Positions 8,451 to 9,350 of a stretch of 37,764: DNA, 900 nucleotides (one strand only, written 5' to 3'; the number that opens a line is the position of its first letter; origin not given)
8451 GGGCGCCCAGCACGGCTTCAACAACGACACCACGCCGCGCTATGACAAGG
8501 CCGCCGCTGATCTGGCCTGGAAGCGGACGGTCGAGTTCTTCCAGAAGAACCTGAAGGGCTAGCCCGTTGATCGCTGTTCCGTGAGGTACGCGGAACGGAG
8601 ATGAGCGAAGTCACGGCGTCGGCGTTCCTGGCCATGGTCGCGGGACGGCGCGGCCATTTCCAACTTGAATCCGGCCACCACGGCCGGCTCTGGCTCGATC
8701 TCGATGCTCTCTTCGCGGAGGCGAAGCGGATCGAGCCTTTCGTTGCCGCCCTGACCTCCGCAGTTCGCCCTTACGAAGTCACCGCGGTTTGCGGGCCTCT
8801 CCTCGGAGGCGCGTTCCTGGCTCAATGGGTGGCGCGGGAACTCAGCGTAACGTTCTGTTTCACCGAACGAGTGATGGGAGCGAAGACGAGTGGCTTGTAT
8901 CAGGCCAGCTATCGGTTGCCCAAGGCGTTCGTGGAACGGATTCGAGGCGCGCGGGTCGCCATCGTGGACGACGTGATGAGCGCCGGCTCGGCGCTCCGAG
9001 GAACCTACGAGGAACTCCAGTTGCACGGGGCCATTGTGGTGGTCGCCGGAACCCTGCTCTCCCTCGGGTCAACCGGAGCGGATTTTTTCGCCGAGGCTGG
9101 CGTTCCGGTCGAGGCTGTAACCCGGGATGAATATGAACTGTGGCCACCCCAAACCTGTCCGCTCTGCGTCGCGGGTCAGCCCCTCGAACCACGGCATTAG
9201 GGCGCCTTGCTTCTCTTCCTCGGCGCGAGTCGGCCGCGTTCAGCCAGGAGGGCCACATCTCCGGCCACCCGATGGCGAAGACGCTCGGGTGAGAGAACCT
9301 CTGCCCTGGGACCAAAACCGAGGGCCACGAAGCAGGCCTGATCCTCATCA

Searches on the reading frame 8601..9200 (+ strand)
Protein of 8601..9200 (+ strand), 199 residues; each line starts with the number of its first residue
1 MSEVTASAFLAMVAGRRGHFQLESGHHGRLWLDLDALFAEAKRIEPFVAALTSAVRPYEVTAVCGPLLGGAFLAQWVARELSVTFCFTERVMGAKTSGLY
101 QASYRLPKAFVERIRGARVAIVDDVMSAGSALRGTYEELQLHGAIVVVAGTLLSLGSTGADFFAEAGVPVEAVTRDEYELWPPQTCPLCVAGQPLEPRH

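Call 6: search_protein_families(library=pfam, proteins=[window:8601-9200:+])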
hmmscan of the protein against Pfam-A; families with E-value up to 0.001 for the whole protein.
window:8601-9200:+ (199 aa): 1 family
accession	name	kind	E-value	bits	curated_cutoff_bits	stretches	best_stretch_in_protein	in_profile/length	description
PF00156.33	Pribosyltran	-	1.6e-08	34.5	26.3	1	57-153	27-124/158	Phosphoribosyl transferase domain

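Call 49: search_protein_families(library=ncbifam, proteins=[window:8601-9200:+], max_evalue=0.001)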
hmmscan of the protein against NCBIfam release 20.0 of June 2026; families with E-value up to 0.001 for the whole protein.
window:8601-9200:+ (199 aa): 10 families
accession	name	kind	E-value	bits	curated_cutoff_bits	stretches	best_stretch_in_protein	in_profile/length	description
TIGR01367.1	pyrE_Therm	equivalog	6.9e-22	78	150.25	1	14-196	11-182/187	orotate phosphoribosyltransferase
TIGR00336.1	pyrE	equivalog_domain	2.6e-10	40.3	106.8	1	10-157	4-149/173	orotate phosphoribosyltransferase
NF002620.0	PRK02277.1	subfamily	1.9e-07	30.9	115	1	32-153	57-178/201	orotate phosphoribosyltransferase-like protein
NF002636.0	PRK02304.1-5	equivalog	2.1e-06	27.4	125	1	28-157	23-158/176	adenine phosphoribosyltransferase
NF005592.0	PRK07322.1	subfamily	4.3e-06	26.2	143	1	106-154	110-158/180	adenine phosphoribosyltransferase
NF002634.0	PRK02304.1-3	equivalog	2e-05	24.4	170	1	27-175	23-178/182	adenine phosphoribosyltransferase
NF006328.0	PRK08558.1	equivalog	7.1e-05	22.5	184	1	94-174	157-235/238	adenine phosphoribosyltransferase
TIGR01090.1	apt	equivalog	0.00019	21.6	185.85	1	27-156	14-149/169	adenine phosphoribosyltransferase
NF002633.0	PRK02304.1-2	equivalog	0.0002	21.2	224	1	29-155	18-150/172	adenine phosphoribosyltransferase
NF004689.0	PRK06031.1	equivalog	0.00023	20.5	175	0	109-152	147-190/233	phosphoribosyltransferase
